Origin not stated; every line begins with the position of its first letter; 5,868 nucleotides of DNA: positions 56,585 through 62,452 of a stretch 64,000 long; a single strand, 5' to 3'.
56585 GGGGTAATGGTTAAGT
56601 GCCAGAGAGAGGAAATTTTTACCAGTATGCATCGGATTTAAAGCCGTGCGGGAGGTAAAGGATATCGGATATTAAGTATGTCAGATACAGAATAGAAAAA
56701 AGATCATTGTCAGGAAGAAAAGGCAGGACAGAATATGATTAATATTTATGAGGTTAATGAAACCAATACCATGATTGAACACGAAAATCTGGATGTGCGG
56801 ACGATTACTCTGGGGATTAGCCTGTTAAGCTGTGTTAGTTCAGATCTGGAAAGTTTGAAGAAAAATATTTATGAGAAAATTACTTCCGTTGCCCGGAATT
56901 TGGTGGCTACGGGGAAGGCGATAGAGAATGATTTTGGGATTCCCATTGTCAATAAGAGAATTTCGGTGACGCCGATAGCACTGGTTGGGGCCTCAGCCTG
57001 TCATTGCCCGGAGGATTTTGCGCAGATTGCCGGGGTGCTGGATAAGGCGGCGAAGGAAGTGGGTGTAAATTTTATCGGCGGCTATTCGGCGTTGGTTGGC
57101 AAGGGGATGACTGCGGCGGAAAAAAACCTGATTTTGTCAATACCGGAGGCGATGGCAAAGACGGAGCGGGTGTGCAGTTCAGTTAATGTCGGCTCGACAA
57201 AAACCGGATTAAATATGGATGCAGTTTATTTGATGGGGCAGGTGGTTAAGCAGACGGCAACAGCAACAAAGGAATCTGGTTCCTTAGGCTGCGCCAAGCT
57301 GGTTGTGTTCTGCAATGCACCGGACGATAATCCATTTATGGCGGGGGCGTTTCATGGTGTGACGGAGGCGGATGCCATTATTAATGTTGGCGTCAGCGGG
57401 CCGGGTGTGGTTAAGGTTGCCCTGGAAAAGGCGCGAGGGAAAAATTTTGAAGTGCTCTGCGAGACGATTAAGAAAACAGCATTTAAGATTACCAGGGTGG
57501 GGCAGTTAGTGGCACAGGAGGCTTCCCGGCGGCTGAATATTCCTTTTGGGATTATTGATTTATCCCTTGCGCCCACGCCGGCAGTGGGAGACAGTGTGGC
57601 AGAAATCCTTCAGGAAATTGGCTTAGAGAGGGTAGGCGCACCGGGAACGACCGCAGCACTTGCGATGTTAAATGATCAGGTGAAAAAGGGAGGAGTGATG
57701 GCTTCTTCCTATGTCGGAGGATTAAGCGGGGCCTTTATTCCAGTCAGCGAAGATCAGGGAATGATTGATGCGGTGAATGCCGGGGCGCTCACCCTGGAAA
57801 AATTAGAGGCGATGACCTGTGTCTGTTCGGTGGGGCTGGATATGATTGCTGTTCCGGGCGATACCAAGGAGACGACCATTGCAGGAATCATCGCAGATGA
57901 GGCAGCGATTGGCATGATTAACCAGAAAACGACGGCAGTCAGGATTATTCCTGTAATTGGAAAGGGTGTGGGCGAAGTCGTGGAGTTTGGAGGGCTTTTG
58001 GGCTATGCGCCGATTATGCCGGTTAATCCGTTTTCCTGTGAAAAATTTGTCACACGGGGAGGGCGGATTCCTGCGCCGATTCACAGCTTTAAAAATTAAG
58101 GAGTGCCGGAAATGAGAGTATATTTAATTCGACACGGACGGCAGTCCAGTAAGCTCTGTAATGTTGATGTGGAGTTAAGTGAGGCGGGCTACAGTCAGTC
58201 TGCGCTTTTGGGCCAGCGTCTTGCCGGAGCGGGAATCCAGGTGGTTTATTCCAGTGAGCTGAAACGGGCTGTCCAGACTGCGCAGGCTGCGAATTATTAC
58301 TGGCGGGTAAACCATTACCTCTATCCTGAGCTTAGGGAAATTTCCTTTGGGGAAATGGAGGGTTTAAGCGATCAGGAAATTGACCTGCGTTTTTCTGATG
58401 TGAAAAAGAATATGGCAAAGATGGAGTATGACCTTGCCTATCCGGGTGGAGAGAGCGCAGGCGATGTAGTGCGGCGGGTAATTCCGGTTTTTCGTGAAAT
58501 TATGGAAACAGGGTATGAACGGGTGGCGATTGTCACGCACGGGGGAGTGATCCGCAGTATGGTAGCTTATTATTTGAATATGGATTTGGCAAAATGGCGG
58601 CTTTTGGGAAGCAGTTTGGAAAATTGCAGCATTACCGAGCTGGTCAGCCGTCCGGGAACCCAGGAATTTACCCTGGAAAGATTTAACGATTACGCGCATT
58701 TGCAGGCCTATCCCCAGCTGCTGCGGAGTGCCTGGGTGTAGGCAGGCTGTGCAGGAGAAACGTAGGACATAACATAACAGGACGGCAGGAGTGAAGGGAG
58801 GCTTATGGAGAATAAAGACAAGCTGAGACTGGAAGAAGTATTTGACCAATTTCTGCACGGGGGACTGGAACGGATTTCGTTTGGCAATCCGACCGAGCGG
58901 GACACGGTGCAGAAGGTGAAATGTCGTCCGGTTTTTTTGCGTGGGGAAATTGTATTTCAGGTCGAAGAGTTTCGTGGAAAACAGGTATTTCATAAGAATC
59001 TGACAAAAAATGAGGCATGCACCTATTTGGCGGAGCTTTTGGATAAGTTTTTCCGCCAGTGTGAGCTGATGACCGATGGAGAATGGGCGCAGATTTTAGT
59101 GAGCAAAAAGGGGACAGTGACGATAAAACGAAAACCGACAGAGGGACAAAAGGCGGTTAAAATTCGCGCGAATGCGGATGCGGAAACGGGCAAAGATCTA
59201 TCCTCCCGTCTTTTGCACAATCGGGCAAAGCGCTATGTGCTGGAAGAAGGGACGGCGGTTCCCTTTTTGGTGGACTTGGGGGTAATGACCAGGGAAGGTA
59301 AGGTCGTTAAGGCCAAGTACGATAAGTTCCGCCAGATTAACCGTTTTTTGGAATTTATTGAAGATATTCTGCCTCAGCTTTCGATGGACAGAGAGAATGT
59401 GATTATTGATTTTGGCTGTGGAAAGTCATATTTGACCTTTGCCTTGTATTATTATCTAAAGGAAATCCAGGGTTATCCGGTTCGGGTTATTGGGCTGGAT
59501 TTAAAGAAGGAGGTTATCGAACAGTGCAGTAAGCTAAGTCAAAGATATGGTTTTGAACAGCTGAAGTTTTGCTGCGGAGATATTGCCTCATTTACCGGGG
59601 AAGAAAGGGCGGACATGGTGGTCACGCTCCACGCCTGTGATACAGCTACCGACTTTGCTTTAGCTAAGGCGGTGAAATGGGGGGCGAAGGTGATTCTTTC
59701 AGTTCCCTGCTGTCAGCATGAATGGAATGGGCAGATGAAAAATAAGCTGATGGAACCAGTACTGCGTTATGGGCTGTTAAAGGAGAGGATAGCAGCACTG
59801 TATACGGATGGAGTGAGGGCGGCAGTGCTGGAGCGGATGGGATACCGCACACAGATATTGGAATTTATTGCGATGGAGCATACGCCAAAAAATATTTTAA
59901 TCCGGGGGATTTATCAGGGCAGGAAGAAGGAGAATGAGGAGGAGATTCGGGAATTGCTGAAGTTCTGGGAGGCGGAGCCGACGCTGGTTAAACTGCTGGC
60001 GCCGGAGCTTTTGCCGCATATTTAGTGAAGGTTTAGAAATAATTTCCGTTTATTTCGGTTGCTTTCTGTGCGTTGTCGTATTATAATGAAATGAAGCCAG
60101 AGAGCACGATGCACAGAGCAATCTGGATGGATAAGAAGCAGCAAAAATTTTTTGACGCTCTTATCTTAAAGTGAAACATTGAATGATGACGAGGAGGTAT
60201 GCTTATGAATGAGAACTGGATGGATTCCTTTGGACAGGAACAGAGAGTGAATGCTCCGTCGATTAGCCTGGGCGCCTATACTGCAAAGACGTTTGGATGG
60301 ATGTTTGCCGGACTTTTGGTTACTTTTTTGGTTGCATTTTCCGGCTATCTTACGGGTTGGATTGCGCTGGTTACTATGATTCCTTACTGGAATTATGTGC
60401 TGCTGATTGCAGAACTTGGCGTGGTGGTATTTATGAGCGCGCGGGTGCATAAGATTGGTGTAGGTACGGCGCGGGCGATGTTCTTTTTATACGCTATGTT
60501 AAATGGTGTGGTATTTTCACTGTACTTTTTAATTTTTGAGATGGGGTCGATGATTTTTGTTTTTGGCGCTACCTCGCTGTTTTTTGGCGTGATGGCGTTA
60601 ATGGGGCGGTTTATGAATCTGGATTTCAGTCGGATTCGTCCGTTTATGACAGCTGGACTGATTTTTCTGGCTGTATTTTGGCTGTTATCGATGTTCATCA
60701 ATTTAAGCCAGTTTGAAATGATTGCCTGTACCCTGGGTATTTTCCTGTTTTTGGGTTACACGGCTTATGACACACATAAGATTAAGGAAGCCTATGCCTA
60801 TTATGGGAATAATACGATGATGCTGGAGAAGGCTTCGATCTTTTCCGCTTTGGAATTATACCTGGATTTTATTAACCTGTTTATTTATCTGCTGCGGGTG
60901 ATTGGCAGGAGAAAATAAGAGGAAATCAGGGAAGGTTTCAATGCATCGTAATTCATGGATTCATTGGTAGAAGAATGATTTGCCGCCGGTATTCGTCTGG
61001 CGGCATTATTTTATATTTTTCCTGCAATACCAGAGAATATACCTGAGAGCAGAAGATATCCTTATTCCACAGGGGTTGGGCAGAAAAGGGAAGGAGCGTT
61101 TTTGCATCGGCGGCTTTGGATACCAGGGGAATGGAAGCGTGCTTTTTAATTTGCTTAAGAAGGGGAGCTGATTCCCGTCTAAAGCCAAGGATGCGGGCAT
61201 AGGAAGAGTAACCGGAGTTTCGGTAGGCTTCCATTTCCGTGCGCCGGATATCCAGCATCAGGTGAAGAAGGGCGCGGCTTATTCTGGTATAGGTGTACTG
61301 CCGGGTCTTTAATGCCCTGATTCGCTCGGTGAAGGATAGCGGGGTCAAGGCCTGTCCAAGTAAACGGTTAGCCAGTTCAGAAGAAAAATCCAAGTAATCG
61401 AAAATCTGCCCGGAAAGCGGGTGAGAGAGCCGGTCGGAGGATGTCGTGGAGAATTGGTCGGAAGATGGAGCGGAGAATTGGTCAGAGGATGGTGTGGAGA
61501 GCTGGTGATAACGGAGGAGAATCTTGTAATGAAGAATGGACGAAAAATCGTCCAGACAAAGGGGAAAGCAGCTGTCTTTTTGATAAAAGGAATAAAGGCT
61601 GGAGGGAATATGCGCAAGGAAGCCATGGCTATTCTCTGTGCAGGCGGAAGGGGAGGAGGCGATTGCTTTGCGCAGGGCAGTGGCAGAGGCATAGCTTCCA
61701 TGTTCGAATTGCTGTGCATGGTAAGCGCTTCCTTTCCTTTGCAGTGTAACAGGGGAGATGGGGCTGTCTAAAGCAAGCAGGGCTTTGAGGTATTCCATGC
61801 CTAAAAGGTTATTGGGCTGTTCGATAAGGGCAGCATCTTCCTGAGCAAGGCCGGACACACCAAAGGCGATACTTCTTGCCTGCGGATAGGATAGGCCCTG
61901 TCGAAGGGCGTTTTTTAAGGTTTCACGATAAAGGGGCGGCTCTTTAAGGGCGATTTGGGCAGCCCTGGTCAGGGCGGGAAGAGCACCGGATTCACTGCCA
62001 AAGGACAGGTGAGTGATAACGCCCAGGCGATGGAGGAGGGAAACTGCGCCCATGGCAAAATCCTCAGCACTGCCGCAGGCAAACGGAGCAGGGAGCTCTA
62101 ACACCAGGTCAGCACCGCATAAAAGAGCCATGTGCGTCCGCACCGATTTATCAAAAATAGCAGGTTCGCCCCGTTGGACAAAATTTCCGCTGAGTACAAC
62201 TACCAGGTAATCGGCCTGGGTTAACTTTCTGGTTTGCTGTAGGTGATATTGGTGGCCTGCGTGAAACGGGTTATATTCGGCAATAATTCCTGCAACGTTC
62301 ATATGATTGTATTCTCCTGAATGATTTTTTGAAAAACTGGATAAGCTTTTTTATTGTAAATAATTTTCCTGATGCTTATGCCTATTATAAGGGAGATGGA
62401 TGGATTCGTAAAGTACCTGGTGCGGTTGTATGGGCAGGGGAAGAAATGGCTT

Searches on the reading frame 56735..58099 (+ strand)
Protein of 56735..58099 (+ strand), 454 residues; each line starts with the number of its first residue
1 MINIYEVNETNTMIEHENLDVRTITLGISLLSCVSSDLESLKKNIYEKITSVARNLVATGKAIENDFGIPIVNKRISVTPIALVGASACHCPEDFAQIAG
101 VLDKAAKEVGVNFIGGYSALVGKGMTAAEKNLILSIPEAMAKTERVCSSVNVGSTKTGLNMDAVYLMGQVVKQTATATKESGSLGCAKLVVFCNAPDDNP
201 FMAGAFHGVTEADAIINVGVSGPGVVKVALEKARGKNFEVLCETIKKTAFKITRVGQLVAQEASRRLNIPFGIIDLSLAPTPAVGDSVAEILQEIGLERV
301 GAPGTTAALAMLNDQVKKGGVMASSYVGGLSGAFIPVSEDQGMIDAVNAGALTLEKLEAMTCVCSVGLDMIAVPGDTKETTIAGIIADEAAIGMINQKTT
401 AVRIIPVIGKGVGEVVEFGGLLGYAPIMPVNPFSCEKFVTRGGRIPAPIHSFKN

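Call 8: search_protein_families(library=pfam, proteins=[window:56735-58099:+], max_evalue=0.00001)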
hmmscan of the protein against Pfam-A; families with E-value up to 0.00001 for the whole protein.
window:56735-58099:+ (454 aa): 1 family
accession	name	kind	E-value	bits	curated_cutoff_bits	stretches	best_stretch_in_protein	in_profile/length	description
PF05167.17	DUF711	-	1.3e-193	643.8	25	1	13-424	2-412/413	Uncharacterised ACR (DUF711)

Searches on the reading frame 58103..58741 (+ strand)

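Call 67: search_protein_families(library=pfam, proteins=[window:58103-58741:+], max_evalue=0.0001)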
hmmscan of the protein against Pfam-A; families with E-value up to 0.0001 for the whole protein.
window:58103-58741:+ (212 aa): 1 family
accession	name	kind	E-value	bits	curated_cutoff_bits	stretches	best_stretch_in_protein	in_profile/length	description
PF00300.27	His_Phos_1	-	1.4e-46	159.1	21.7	1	6-195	1-192/194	Histidine phosphatase superfamily (branch 1)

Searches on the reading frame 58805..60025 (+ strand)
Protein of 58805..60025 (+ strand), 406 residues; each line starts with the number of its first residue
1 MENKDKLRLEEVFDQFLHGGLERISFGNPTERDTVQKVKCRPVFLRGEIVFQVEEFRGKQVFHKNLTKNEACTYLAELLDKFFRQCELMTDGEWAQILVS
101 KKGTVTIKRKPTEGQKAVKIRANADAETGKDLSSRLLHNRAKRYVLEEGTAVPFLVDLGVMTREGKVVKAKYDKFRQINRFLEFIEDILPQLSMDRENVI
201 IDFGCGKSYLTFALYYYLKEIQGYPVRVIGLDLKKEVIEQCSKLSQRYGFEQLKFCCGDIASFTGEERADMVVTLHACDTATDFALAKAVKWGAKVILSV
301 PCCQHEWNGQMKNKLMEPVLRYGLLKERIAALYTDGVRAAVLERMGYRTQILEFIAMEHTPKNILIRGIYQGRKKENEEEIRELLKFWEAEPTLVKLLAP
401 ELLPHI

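Call 67: search_protein_families(library=pfam, proteins=[window:58805-60025:+], max_evalue=0.0001)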
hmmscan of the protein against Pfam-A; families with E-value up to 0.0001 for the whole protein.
window:58805-60025:+ (406 aa): 5 families
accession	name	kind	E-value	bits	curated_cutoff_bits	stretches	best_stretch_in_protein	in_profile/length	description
PF13679.12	Methyltransf_32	-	1.1e-43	149.1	27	1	173-308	1-141/143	Methyltransferase domain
PF13847.12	Methyltransf_31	-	1.2e-13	51.4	27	1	196-284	3-90/145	Methyltransferase domain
PF13649.12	Methyltransf_25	-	5.2e-08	33.9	27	1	200-289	1-85/97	Methyltransferase domain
PF05206.20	TRM13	-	9.5e-06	25.8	26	0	195-306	17-142/257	Methyltransferase TRM13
PF08241.18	Methyltransf_11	-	2.6e-05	25.2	21.2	1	202-283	2-75/95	Methyltransferase domain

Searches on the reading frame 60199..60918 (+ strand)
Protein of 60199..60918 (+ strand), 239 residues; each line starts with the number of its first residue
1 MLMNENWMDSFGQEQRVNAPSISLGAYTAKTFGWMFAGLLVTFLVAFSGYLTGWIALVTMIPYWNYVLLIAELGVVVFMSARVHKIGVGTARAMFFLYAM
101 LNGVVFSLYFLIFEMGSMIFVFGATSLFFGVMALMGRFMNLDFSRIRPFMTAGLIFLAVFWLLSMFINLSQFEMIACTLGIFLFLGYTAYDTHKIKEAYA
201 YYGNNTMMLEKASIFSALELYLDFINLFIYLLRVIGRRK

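Call 67: search_protein_families(library=pfam, proteins=[window:60199-60918:+], max_evalue=0.0001)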
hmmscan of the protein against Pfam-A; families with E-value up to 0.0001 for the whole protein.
window:60199-60918:+ (239 aa): 1 family
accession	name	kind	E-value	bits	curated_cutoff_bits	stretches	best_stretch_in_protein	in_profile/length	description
PF01027.25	Bax1-I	-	1.2e-38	133.4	34.1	1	27-234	3-206/207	Inhibitor of apoptosis-promoting Bax1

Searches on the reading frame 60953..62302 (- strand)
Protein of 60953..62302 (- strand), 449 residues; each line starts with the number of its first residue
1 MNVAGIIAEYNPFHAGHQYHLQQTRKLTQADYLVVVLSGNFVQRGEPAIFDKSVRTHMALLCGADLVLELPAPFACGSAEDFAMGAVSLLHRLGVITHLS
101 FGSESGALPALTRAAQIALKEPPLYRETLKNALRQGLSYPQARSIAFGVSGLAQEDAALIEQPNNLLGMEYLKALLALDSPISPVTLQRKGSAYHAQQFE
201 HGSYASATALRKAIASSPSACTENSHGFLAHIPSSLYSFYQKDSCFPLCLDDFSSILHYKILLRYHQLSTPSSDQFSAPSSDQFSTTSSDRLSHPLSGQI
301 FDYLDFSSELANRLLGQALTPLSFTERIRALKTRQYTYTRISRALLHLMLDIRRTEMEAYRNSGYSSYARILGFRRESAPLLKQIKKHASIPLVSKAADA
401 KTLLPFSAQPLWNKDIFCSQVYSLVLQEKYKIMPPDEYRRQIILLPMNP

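Call 67: search_protein_families(library=pfam, proteins=[window:60953-62302:-], max_evalue=0.0001)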
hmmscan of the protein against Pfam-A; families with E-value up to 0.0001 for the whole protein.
window:60953-62302:- (449 aa): 1 family
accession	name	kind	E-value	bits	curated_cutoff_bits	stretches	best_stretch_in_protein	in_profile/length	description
PF05636.17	HIGH_NTase1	-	7.8e-127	424.3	27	2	1-265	1-261/402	HIGH Nucleotidyl Transferase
